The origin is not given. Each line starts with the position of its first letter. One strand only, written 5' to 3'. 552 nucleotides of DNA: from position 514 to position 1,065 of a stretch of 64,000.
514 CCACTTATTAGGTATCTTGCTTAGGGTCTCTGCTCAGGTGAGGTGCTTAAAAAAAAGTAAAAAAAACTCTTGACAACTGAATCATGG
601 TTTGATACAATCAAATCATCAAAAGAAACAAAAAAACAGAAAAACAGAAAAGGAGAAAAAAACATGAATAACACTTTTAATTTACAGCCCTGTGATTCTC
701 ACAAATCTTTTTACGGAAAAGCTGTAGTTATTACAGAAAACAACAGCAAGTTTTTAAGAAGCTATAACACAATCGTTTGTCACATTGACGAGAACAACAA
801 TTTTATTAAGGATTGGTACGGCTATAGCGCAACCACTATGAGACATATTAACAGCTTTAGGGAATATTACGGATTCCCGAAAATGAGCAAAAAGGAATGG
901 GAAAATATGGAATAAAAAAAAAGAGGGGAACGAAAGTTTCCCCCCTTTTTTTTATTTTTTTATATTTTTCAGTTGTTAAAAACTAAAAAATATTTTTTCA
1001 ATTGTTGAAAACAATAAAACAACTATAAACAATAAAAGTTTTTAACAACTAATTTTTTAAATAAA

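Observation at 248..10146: About 45 copies of a 13-nt motif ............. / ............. in alternating orientation, confined to 11 intergenic gaps of the first 10 kb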

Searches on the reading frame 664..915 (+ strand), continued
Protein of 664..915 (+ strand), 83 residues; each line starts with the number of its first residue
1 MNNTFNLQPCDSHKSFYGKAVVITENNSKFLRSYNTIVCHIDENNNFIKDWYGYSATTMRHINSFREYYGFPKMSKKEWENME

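Call 89: fold_search(model_id=the predicted structure, library=pdb)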
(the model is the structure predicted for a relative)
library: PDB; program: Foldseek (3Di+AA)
matches with E <= 10: 23; with E <= 0.001: 0
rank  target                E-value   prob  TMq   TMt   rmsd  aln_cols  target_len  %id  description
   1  3sjr_D                2.7e+00  0.06  0.26  0.18  14.8        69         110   19  Crystal structure of conserved unkown function protein CV_1783 from Chromobacterium violaceum ATCC 12472 (released 2011-07-06)
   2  2gta_A                3.9e+00  0.03  0.25  0.20  13.9        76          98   13  Crystal Structure of the putative pyrophosphatase YPJD from Bacillus subtilis. Northeast Structural Genomics Consortiu (released 2006-05-23)
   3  4hwc_E                4.2e+00  0.04  0.24  0.21  11.9        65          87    8  Structure of ATBAG1 (released 2013-05-29)
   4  4k12_B                4.5e+00  0.06  0.33  0.30  10.0        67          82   16  Structural Basis for Host Specificity of Factor H Binding by Streptococcus pneumoniae (released 2014-04-09)
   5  9i5x_d                4.7e+00  0.06  0.29  0.27  11.3        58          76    9  Porphyromonas gingivalis 70S ribosome (W83 Strain) (released 2025-08-20)
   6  1zoy_D                5.0e+00  0.04  0.29  0.22  12.4        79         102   18  Crystal Structure of Mitochondrial Respiratory Complex II from porcine heart at 2.4 Angstroms (released 2005-07-12)
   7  7mu5_B                6.1e+00  0.02  0.26  0.20  13.8        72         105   10  Human DCTPP1 bound to Triptolide (released 2022-08-24)
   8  6sqz_D                6.5e+00  0.02  0.29  0.21  13.6        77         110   13  Mouse dCTPase in complex with dCMPNPP (released 2020-01-29)
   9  9gbi_K                6.9e+00  0.06  0.34  0.40   7.3        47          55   15  Cryo-EM structure of Arabidopsis thaliana PSI-LHCI wild-type (released 2025-08-13)
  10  6s8g_G                7.8e+00  0.03  0.33  0.11  15.9        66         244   12  Cryo-EM structure of LptB2FGC in complex with AMP-PNP (released 2019-09-25)
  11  5x9i_A                7.8e+00  0.03  0.30  0.09   7.6        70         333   10  Unique Choloylglycine Hydrolase(CGH) member Mutant (C1S) from Shewanella loihica PV-4 (released 2018-03-07)
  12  6sqw_D                7.8e+00  0.02  0.29  0.21  13.2        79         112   13  Mouse dCTPase in complex with 5-Me-dCMP (released 2020-01-29)
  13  6lo8_E                8.3e+00  0.04  0.35  0.31  12.8        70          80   14  Cryo-EM structure of the TIM22 complex from yeast (released 2020-09-30)
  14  6z5s_W                8.3e+00  0.03  0.29  0.24  12.8        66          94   11  RC-LH1(14)-W complex from Rhodopseudomonas palustris (released 2021-01-13)
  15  4n4q_B                8.3e+00  0.02  0.27  0.08  11.9        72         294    8  Crystal Structure of N-acetylneuraminate lyase from Mycoplasma synoviae, crystal form II (released 2014-05-21)
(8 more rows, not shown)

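Call 90: search_protein_representatives(protein=P0029)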
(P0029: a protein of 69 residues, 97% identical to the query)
Query: 69 residues. Proteins with E-value up to 0.001 (for the whole library): 6; up to 1e-10: 2; up to 1e-30: 1. The best 6 are listed.
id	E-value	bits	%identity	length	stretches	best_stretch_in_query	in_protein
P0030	3.3e-31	121.7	90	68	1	1-68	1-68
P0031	9.6e-17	76.3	62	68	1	1-65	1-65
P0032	1.2e-09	54.0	51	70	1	1-63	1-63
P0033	4.1e-07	46.1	45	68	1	1-65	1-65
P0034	1.8e-04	37.9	48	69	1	1-62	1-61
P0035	5.1e-04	36.4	38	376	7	21-60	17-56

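Call 94: find_homologous_proteins(query=L026:3158-3490:-, max_evalue=0.001)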
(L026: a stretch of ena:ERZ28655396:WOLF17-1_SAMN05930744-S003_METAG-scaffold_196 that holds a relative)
Query L026:3158-3490:- (110 aa): 2 proteins with E <= 0.001 among 9 candidates.
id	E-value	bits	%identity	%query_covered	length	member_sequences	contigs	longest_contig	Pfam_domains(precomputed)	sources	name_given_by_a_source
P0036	2.9e-56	206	92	100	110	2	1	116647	PF00216.27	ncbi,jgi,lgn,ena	-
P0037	1.6e-29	120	64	90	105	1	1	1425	PF00216.27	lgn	-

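Call 106: find_encoding_contigs(protein=P0033, flank=10000, max_places=2)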
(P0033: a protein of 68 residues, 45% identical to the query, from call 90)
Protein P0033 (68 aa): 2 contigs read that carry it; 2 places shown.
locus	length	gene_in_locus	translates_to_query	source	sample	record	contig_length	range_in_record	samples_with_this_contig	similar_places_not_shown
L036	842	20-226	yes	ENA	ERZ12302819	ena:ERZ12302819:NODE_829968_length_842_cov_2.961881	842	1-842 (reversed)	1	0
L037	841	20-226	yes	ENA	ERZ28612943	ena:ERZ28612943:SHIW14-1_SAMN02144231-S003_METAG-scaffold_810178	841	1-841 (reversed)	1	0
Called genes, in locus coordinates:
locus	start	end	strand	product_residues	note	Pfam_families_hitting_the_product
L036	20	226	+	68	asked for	-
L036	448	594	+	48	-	-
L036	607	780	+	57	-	-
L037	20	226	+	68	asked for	-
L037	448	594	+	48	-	-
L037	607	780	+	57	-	-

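Call 108: find_encoding_contigs(protein=P0034, flank=10000, max_places=2)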
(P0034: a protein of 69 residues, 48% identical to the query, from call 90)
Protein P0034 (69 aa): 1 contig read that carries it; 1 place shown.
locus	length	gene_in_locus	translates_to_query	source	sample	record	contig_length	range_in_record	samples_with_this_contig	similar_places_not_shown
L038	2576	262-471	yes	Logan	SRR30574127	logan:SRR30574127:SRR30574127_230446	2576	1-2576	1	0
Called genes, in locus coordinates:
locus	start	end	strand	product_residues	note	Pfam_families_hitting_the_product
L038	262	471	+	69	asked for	-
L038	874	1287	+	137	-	-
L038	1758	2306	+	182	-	-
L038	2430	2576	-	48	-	?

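Call 111: find_encoding_contigs(protein=P0032, flank=10000, max_places=2)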
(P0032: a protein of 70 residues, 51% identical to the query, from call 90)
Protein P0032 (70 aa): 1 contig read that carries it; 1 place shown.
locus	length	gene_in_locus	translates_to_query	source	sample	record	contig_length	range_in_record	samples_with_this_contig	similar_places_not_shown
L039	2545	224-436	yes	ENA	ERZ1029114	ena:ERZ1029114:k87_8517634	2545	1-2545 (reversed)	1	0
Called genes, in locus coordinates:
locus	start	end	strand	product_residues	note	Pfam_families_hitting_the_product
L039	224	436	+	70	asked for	-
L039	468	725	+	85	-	-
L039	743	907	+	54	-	-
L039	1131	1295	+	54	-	-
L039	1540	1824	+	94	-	-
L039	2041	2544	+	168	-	?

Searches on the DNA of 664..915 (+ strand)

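Call 83: search_rna_families(sources=[L007], threshold=gathering)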
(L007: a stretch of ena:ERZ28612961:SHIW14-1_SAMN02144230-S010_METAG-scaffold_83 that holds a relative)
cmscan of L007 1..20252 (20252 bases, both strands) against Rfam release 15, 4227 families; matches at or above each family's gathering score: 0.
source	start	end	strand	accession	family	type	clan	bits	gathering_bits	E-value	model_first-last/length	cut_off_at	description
